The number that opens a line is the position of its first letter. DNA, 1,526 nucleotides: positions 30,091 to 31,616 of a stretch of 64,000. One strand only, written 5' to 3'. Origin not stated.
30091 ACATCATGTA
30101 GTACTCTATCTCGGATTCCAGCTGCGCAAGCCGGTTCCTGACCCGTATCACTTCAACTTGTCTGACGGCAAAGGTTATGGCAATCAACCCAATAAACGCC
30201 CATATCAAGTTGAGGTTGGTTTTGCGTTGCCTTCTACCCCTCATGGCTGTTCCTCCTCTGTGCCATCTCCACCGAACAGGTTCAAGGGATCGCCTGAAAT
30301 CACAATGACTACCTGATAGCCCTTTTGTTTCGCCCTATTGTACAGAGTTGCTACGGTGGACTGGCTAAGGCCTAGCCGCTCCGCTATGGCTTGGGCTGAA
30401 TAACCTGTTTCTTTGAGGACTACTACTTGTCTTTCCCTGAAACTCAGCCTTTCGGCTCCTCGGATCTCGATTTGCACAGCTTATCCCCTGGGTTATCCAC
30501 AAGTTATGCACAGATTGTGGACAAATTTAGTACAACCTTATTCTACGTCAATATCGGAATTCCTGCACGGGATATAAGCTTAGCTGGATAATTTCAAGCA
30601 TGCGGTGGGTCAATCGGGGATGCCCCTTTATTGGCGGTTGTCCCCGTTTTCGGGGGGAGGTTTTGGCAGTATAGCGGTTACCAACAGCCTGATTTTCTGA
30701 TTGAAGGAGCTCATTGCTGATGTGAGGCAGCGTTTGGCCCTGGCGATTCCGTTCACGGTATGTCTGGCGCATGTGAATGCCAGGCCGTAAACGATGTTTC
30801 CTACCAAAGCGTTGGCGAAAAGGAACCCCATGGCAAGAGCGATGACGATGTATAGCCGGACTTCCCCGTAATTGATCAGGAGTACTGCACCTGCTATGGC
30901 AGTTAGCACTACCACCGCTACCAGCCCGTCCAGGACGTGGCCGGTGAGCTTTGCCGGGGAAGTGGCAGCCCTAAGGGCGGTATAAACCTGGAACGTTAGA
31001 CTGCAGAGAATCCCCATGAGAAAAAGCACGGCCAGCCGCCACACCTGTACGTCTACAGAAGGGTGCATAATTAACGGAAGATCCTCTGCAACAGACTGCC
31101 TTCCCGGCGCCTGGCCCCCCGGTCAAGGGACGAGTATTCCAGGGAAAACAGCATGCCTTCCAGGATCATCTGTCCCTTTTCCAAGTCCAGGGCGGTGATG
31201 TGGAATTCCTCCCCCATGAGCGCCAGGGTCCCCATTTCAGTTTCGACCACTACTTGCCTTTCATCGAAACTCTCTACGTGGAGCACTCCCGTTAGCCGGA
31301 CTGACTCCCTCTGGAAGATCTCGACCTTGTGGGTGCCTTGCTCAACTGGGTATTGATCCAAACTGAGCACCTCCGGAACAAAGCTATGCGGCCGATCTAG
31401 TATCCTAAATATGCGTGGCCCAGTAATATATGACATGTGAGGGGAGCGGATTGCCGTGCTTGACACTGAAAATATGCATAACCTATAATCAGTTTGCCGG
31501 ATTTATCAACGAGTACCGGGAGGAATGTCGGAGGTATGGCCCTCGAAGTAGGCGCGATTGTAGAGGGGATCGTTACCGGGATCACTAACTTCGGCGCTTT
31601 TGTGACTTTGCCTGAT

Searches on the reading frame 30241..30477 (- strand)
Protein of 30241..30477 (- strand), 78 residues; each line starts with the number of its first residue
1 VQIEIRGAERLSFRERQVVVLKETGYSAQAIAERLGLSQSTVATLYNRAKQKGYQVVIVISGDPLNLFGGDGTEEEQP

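Call 8: search_protein_families(library=pfam, proteins=[window:30241-30477:-], max_evalue=0.01)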
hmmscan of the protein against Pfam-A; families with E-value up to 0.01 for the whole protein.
window:30241-30477:- (78 aa): 20 families
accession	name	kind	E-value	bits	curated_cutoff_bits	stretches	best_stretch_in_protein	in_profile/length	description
PF08281.18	Sigma70_r4_2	-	1.7e-09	37.6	25.7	1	9-52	9-53/54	Sigma-70, region 4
PF04545.22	Sigma70_r4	-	7.6e-07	29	24.1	1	10-51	4-46/50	Sigma-70, region 4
PF00196.25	GerE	-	8.2e-07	29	23.5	1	10-52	2-44/57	Bacterial regulatory proteins, luxR family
PF13384.12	HTH_23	-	1.2e-06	28.6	24.6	1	14-53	5-45/50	Homeodomain-like domain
PF13936.12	HTH_38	-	1.4e-05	25.2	27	1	10-44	4-39/44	Helix-turn-helix domain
PF13730.12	HTH_36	-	4.4e-05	23.6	25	1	23-54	20-54/55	Helix-turn-helix domain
PF13412.12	HTH_24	-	7.1e-05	22.7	21.9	1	24-54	16-46/48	Winged helix-turn-helix DNA-binding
PF02796.21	HTH_7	-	0.00053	20.5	23.8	1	17-42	13-38/45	Helix-turn-helix domain of resolvase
PF13518.12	HTH_28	-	0.00072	20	25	1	17-53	4-40/52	Helix-turn-helix domain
PF18024.7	HTH_50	-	0.0014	18.7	27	1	26-51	24-46/50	Helix-turn-helix domain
PF06056.18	Terminase_5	-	0.002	18.5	20.3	1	24-55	12-43/58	Putative ATPase subunit of terminase (gpP-like)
PF10654.15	DUF2481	-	0.0031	18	27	1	16-57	71-112/126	Protein of unknown function (DUF2481)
PF12802.13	MarR_2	-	0.0032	18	27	1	27-54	22-49/61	MarR family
PF13560.12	HTH_31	-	0.0038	18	27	1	17-47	13-36/64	Helix-turn-helix domain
PF24409.1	wHTH-PRTase_assc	-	0.0048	17.3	27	1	19-54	4-40/83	wHTH-PRTase associated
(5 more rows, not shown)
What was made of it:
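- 30241..30477 (-): 78-aa HTH gene with a GTG start: a free-standing sigma-70 region 4 / GerE-LuxR type domain flanked by two beta strands. Pfam Sigma70_r4_2 scores 37.6 bits (cut-off 25.7) and GerE 29 bits (cut-off 23.5) (call 8).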

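Call 9: search_protein_families(library=ncbifam, proteins=[window:30241-30477:-], max_evalue=0.01)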
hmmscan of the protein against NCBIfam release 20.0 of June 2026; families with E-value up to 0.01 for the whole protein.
window:30241-30477:- (78 aa): 26 families (the best 25 are shown)
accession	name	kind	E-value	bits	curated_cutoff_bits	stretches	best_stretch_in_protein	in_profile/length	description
TIGR02937.1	sigma70-ECF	superfamily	5.8e-07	29.3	42.9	1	9-52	116-160/165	sigma-70 family RNA polymerase sigma factor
NF053881.1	TransRegDeoRBac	equivalog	2.3e-05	23.7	420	1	23-60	18-54/311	DNA-binding transcriptional repressor DeoR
NF033545.0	transpos_IS630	equivalog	4.6e-05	23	100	1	15-55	2-42/299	IS630 family transposase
NF052445.1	RespRegMctR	equivalog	7.8e-05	22.2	300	1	7-52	141-186/205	two-component system response regulator MctR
NF005385.0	PRK06930.1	subfamily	8.4e-05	22.3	136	1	11-52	115-157/170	positive control sigma-like factor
TIGR02983.1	SigE-fam_strep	subfamily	9.5e-05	22.3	141.55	1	9-50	109-151/162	SigE family RNA polymerase sigma factor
TIGR02985.1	Sig70_bacteroi1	subfamily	0.00023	21.4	126.4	1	8-51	112-156/162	RNA polymerase sigma-70 factor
NF011896.0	PRK15369.1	equivalog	0.00025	20.7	242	1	8-44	147-183/211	two component system response regulator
NF050132.1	TransRegAbsR2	equivalog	0.00045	19.1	850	1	11-44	531-564/582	LuxR family transcriptional regulator AbsR2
TIGR02984.1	Sig-70_plancto1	subfamily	0.00069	19.2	183.75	1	9-52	139-183/189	RNA polymerase sigma-70 factor, Planctomycetaceae-specific subfamily 1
NF007221.0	PRK09639.1-6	subfamily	0.00097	19.1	322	1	11-54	124-167/176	RNA polymerase sigma factor SigX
TIGR02957.1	SigX4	subfamily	0.0013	18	323.25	1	9-52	107-151/281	RNA polymerase sigma-70 factor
TIGR00122.1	birA_repr_reg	equivalog_domain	0.0028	17.5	70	1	20-62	8-50/69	biotin operon repressor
NF006089.0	PRK08241.1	subfamily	0.0029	16.7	240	1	10-52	156-199/343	RNA polymerase subunit sigma-70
NF040595.1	HTH_Cbp1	equivalog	0.0042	17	140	1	3-48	41-85/135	CRISPR DNA repeat-binding protein Cbp1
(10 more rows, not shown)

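Call 10: find_homologous_proteins(query=window:30241-30477:-)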
Query window:30241-30477:- (78 aa): 1431 proteins with E <= 0.001 among 1433 candidates; the best 120 are listed.
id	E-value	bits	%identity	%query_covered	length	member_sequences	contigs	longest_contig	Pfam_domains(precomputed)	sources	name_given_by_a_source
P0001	3.0e-39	149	95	100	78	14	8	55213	PF00196.26,PF04545.23,PF08281.19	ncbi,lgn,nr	ncbi:MAG TPA: sigma-70 family RNA polymerase sigma factor [Firmicutes bacterium]|nr:sigma-70 family 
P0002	1.2e-38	147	94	100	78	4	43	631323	PF13384.13,PF00196.26,PF04545.23,PF08281.19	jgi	jgi:transposase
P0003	1.1e-36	141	91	100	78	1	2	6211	PF00196.26,PF04545.23,PF08281.19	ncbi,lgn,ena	-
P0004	7.6e-36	138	96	87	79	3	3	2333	PF13384.13,PF00196.26,PF04545.23,PF08281.19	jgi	-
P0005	1.0e-35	138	94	90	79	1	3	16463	PF13384.13,PF13936.13,PF00196.26,PF04545.23,PF08281.19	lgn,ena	-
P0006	1.2e-35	138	89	97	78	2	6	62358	PF13384.13,PF00196.26,PF04545.23,PF08281.19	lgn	-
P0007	2.4e-35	137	93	90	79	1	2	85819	PF13384.13,PF13936.13,PF00196.26,PF04545.23,PF08281.19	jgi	jgi:transposase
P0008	5.8e-35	136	92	97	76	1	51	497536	PF13384.13,PF13936.13,PF00196.26,PF04545.23,PF08281.19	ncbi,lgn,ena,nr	ncbi:MAG TPA: winged helix-turn-helix transcriptional regulator [Firmicutes bacterium]|nr:winged hel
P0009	7.0e-35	135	94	87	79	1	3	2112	PF13384.13,PF00196.26,PF04545.23,PF08281.19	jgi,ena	-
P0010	8.0e-35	135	91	97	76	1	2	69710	PF13384.13,PF00196.26,PF08281.19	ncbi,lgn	-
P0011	8.8e-35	135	94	87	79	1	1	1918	PF13384.13,PF00196.26,PF04545.23,PF08281.19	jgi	jgi:transposase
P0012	1.3e-34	134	93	90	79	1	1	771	PF13384.13,PF00196.26,PF04545.23,PF08281.19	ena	-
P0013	1.5e-34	134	91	97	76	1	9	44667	PF13384.13,PF13936.13,PF00196.26,PF04545.23,PF08281.19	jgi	jgi:DNA-directed RNA polymerase specialized sigma24 family protein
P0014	1.5e-34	134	89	97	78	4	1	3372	PF00196.26,PF08281.19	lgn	-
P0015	2.0e-34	134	94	90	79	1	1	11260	PF13384.13,PF00196.26,PF04545.23,PF08281.19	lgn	-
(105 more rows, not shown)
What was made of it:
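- On Sigma factor: The database names that call it a sigma factor (call 10) overstate the case.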

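Call 12: find_related_loci(query=A1, collection=genome_contigs, flank=4000)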
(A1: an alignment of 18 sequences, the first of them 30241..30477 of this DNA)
Query A1 (78 aa) in genome_contigs; peptide patterns used: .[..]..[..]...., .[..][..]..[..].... (x = any residue, [..] = any of these).
599 stretches matched a pattern (row limit reached: there are more); 547 encode a relative of the query (tblastn E <= 1e-3); the best 80 are kept; 80 distinct loci.
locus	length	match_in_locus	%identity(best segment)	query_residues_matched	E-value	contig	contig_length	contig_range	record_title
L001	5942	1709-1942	94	1-78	3e-45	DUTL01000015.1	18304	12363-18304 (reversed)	MAG TPA_asm: Candidatus Fermentithermobacillaceae bacterium isolate AS05jafATM_71 5285_AS05, whole genome shotgun sequen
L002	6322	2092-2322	96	1-77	5e-45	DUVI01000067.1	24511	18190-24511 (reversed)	MAG TPA_asm: Bacillota bacterium isolate AS08sgBPME_372 321044_AS08, whole genome shotgun sequence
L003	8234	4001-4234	94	1-78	7e-45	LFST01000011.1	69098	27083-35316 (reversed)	MAG: Candidatus Fermentithermobacillaceae bacterium DTU015 scaffold1125, whole genome shotgun sequence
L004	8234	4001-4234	97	1-78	2e-46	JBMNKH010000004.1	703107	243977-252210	MAG: Bacillota bacterium isolate SBF912LR0HQ0183 contig_43028, whole genome shotgun sequence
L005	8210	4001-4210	96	1-70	4e-41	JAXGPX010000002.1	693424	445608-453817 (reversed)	MAG: Bacillota bacterium isolate AnMBR.bin312 bin312_2, whole genome shotgun sequence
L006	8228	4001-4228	89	1-76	1e-40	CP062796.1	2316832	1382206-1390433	MAG: Candidatus Fermentithermobacillus carboniphilus isolate Bu02 chromosome, complete genome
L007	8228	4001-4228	87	1-76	5e-40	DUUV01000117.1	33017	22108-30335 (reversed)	MAG TPA_asm: Candidatus Fermentithermobacillaceae bacterium isolate AS08sgBPME_276 251274_AS08, whole genome shotgun seq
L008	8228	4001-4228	91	1-76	3e-40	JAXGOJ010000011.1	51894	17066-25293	MAG: Bacillota bacterium isolate AnMBR.bin277 bin277_11, whole genome shotgun sequence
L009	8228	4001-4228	87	1-76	2e-40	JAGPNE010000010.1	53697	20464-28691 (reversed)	MAG: Candidatus Fermentithermobacillaceae bacterium isolate Gw_SlDig_bin_271 Gw_SlDig_791_length_53697_cov_104.002613, w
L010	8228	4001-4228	87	1-76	2e-40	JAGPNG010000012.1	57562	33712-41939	MAG: Candidatus Fermentithermobacillaceae bacterium isolate Gw_SlDig_bin_38 Gw_SlDig_702_length_57562_cov_189.869957, wh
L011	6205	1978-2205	86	1-76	3e-39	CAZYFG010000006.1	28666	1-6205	MAG TPA_asm: uncultured Eubacteriales bacterium isolate SRP239243_co1_308 genome assembly, contig: NODE_2361_length_2866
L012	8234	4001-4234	85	1-78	1e-39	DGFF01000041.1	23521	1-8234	MAG TPA_asm: Candidatus Fermentithermobacillaceae bacterium UBA3907 UBA3907_contig_3336, whole genome shotgun sequence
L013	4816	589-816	86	1-76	3e-39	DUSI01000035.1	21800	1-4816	MAG TPA_asm: Candidatus Fermentithermobacillaceae bacterium isolate AS04akNAM_117 35012_AS04, whole genome shotgun seque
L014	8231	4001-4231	83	1-77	4e-39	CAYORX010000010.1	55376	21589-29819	MAG TPA_asm: uncultured Eubacteriales bacterium isolate SRP192927_co8_33 genome assembly, contig: NODE_387_length_55376_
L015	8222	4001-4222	85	1-74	5e-38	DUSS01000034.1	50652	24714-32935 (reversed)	MAG TPA_asm: Candidatus Fermentithermobacillaceae bacterium isolate AS04akNAM_61 14830_AS04, whole genome shotgun sequen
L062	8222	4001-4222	72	1-74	4e-32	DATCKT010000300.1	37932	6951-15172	MAG TPA_asm: Limnochordales bacterium isolate SMAG_U7103 k141_243733, whole genome shotgun sequence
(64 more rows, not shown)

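Call 24: search_solved_structures(query=A1, max_evalue=0.01)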
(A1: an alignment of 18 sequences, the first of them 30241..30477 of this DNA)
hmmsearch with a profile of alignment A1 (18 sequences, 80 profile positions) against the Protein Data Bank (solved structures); distinct sequences matched with E-value up to 0.01: 11.
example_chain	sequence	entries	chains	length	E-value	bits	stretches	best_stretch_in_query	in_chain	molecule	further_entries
8vd6_A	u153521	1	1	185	2.2e-11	46.3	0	16-48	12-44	CAP REPEAT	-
7bhy_A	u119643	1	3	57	2.8e-05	26.8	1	25-57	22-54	Deoxyribonucleoside regulator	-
8r7y_A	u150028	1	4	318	0.00014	24.6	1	25-60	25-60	Deoxyribonucleoside regulator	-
2jpc_A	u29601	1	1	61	0.00076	22.2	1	14-44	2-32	SsrB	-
3kln_A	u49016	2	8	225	0.0055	19.4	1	10-45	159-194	Transcriptional regulator, LuxR family | Transcriptional regulator VpsT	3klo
1je8_A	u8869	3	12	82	0.0071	19.1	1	6-43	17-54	Nitrate/Nitrite Response Regulator Protein NARL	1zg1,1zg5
4wt0_B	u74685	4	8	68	0.0076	19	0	9-45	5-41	Response regulator receiver domain protein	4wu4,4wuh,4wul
8u3b_G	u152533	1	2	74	0.0078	19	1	6-43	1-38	Nitrate/nitrite response regulator protein NarL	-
3kz3_A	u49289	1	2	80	0.0086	18.8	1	22-48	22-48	Repressor protein CI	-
4wsz_A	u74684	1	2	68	0.0086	18.8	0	9-45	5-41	Response regulator receiver domain protein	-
1x3u_A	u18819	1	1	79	0.0096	18.7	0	8-43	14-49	Transcriptional regulatory protein fixJ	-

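Call 28: search_protein_families(library=pfam, proteins=[L062:154-963:+, L062:1648-2862:-, L062:1846-2844:+, L062:2115-3656:+, L062:2910-3962:-, L062:4282-4773:+, L062:4553-5122:+, L062:5119-6096:+, L062:5047-6342:-, L062:6667-8211:-], max_evalue=0.00001)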
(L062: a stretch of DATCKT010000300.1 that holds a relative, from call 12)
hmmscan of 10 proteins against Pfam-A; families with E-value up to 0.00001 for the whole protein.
L062:154-963:+ (269 aa): 0 families

L062:1648-2862:- (404 aa): 0 families

L062:1846-2844:+ (332 aa): 3 families
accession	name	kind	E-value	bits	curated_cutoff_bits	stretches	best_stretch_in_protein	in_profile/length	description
PF00730.31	HhH-GPD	-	2.5e-25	89.3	26.2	1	89-223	1-107/108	HhH-GPD superfamily base excision DNA repair protein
PF00633.29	HHH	-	2.5e-11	43.3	24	1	154-182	1-29/30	Helix-hairpin-helix motif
PF22175.2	Ogg-HhH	-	7.8e-06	26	27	0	85-208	21-147/173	8-oxoguanine DNA glycosylase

L062:2115-3656:+ (513 aa): 3 families
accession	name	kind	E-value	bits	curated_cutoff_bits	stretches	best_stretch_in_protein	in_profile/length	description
PF13561.12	adh_short_C2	-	2.4e-62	211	27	1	271-511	3-236/236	Enoyl-(Acyl carrier protein) reductase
PF00106.31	adh_short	-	2.1e-48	164.8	26.6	1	263-462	1-193/195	short chain dehydrogenase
PF08659.16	KR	-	7e-11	42.8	22.6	1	264-377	2-115/180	KR domain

L062:2910-3962:- (350 aa): 0 families

L062:4282-4773:+ (163 aa): 0 families

L062:4553-5122:+ (189 aa): 0 families

L062:5119-6096:+ (325 aa): 0 families

L062:5047-6342:- (431 aa): 2 families
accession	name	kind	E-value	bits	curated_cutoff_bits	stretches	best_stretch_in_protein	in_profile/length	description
PF07992.20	Pyr_redox_2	-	3.5e-40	138.7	26.1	1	27-346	2-291/291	Pyridine nucleotide-disulphide oxidoreductase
PF00070.33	Pyr_redox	-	3.7e-08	34.2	22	0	184-264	2-69/82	Pyridine nucleotide-disulphide oxidoreductase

L062:6667-8211:- (514 aa): 7 families
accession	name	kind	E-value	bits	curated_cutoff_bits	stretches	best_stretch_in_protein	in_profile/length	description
PF13487.12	HD_5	-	3.5e-27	95.7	27.2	1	337-491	7-170/170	HD domain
PF13424.12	TPR_12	-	7.6e-14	52.1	30.1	1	167-235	4-74/77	Tetratricopeptide repeat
PF07719.23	TPR_2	-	3.2e-11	42.9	27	0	47-73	3-29/34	Tetratricopeptide repeat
PF17874.7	TPR_MalT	-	4e-10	39.9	45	1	143-234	18-108/336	MalT-like TPR region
PF01966.28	HD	-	2.2e-09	38.1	22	1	348-460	9-110/116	HD domain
PF00515.34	TPR_1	-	1.7e-08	34.4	27.8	0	88-110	2-24/34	Tetratricopeptide repeat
PF13374.12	TPR_10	-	3.6e-06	27.3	27.5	0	169-199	5-35/42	Tetratricopeptide repeat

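Call 47: predict_structure(alignment_id=A2)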
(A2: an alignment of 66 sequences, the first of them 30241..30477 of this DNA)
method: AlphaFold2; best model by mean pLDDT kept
length: 78 residues; sequences in the alignment: 66
mean_pLDDT: 86.9   pTM: 0.68
mean pLDDT of the five models: 86.9, 84.1, 84.1, 82.9, 82.7
residues with pLDDT >= 90: 49; 70-90: 18; 50-70: 5; < 50: 6
segments of 3 or more residues with pLDDT < 50: 73-78
pLDDT, mean of each block of 10 residues (from residue 1): 88 97 96 98 97 90 74 48
secondary structure, 60 per line:
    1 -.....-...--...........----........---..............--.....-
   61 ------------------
elements in order: E2-6 H13-23 H28-35 H39-52 E55-59
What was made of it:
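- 30241..30477 (-): The AlphaFold model has pLDDT 86.9 with order strand-helix-helix-helix-strand (call 47).
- On GerE/LuxR - sigma-70 region 4 HTH (the gene product): Call 47 (pLDDT 86.9).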

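Call 49: fold_search(model_id=the predicted structure, library=pdb)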
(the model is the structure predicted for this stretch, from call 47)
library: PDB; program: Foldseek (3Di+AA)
matches with E <= 10: 1472; with E <= 0.001: 0
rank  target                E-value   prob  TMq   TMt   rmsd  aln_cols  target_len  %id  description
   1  8r7y_B                2.6e-02  0.99  0.48  0.14   5.3        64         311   30  Deoxyribonucleoside regulator DeoR in complex with the DNA operator (released 2024-06-19)
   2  8jzt_C                3.0e-02  1.00  0.54  0.66   0.9        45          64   38  The sigF and anti-sigma factor complex (released 2024-10-16)
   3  3kln_B                3.0e-02  1.00  0.57  0.21   1.0        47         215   32  Vibrio cholerae VpsT (released 2010-02-09)
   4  8jzt_E                3.2e-02  1.00  0.54  0.61   0.8        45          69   38  The sigF and anti-sigma factor complex (released 2024-10-16)
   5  8r7y_A                3.2e-02  0.99  0.48  0.14   5.2        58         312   33  Deoxyribonucleoside regulator DeoR in complex with the DNA operator (released 2024-06-19)
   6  9a4r_A                3.6e-02  1.00  0.56  0.20   0.6        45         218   36  Integrative model of RPSH-RPOB by crosslinking MS and deep learning (released 2024-09-18)
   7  7r3i_B                4.2e-02  1.00  0.52  0.18   0.8        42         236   36  PROSS optimitzed variant of RhlR (61 mutations) in complex with the synthetic antagonist mBTL (released 2022-12-14)
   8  3kln_C                4.5e-02  1.00  0.57  0.22   1.0        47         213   32  Vibrio cholerae VpsT (released 2010-02-09)
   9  4ldz_A                4.5e-02  1.00  0.52  0.21   0.7        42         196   28  Crystal structure of the full-length response regulator DesR in the active state (released 2014-07-16)
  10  7bhy_A                4.5e-02  0.99  0.49  0.63   4.3        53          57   34  DNA-binding domain of DeoR in complex with the DNA operator (released 2021-11-10)
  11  3vfz_A                4.8e-02  1.00  0.55  0.68   0.8        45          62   29  Crystal structure of -35 promoter binding domain of SigD of Mycobacterium tuberculosis (released 2013-02-13)
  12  8hnp_A                4.8e-02  1.00  0.53  0.29   0.6        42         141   31  Archaeal transcription factor Mutant (released 2023-09-13)
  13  4ldz_B                4.8e-02  1.00  0.52  0.22   0.7        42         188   28  Crystal structure of the full-length response regulator DesR in the active state (released 2014-07-16)
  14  8zwn_B                5.1e-02  1.00  0.55  0.21   0.6        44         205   32  Crystal structure of DNA-binding transcriptional activator EvgA from Escherichia coli str. K-12 substr. MG1655 (released 2025-06-18)
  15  8hnp_B                5.1e-02  1.00  0.52  0.30   0.7        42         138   31  Archaeal transcription factor Mutant (released 2023-09-13)
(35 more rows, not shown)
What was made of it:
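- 30241..30477 (-): Best fold matches are sigma region 4, GerE, NarL and VpsT DNA-binding domains (call 49).
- On Sda-type replication checkpoint gene: The model is a three-helix HTH with two strands (calls 47, 49).
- On GerE/LuxR - sigma-70 region 4 HTH (the gene product): Call 49 (rmsd 0.6-1.0 A to SigF/SigD region 4, GerE, NarL and VpsT).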

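Call 61: search_protein_representatives(alignment_id=A2)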
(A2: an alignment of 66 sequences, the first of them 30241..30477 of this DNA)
Query: 66 sequences, 79 profile positions. Proteins with E-value up to 0.001 (for the whole library): 1333; up to 1e-10: 50; up to 1e-30: 2. The best 150 are listed.
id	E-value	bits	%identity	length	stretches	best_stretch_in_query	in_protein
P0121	7.8e-36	137.6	-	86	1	1-77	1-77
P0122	2.3e-34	132.9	-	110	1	1-76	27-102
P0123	2.1e-24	101.0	-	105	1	1-74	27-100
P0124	6.0e-24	99.5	-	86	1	1-55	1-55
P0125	3.5e-23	97.1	-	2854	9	11-52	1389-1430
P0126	6.9e-23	96.1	-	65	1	1-52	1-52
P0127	5.0e-22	93.3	-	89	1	1-74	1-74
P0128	1.4e-21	91.9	-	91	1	20-74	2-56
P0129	3.0e-19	84.4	-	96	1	21-77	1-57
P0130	4.1e-19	84.0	-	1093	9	13-53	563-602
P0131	1.3e-18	82.4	-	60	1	19-76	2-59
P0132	2.8e-18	81.3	-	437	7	6-46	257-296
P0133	3.8e-18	80.9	-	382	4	10-52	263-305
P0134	4.3e-18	80.7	-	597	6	14-56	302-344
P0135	6.9e-18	80.1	-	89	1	1-48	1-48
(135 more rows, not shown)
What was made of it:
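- Tried and rejected: Representative-library search (call 61).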

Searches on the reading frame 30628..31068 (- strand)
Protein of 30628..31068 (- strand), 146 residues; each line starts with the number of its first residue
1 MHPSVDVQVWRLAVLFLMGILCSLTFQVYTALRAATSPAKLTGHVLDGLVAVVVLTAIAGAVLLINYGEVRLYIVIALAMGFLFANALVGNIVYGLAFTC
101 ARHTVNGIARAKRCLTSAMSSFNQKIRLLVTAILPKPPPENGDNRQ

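Call 8: search_protein_families(library=pfam, proteins=[window:30628-31068:-], max_evalue=0.01)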
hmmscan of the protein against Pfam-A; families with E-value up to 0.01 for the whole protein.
window:30628-31068:- (146 aa): 1 family
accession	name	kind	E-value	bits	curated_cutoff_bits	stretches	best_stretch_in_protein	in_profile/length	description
PF09578.15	Spore_YabQ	-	7.6e-11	42.5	27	1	13-89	2-78/79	Spore cortex protein YabQ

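Call 9: search_protein_families(library=ncbifam, proteins=[window:30628-31068:-], max_evalue=0.01)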
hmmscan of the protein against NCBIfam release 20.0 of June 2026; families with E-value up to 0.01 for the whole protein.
window:30628-31068:- (146 aa): 1 family
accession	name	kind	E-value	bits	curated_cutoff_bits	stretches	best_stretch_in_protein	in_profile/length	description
TIGR02893.2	spore_yabQ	equivalog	1.6e-12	47.5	32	1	6-90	2-86/88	spore cortex biosynthesis protein YabQ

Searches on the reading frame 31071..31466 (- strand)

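Call 8: search_protein_families(library=pfam, proteins=[window:31071-31466:-], max_evalue=0.01)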
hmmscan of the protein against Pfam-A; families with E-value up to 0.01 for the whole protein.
window:31071-31466:- (131 aa): 1 family
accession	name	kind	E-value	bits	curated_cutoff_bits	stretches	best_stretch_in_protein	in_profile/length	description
PF07873.16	YabP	-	1.1e-16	60.8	27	1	46-111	1-64/64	YabP family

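Call 9: search_protein_families(library=ncbifam, proteins=[window:31071-31466:-], max_evalue=0.01)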
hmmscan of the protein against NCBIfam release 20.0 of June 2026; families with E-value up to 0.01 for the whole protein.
window:31071-31466:- (131 aa): 2 families
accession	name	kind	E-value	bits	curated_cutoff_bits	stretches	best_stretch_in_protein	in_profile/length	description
TIGR02892.1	spore_yabP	equivalog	3.2e-24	84.8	75.4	1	46-131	1-85/85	sporulation protein YabP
TIGR02856.1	spore_yqfC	equivalog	0.0022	17.8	77.8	1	64-112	38-84/85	sporulation protein YqfC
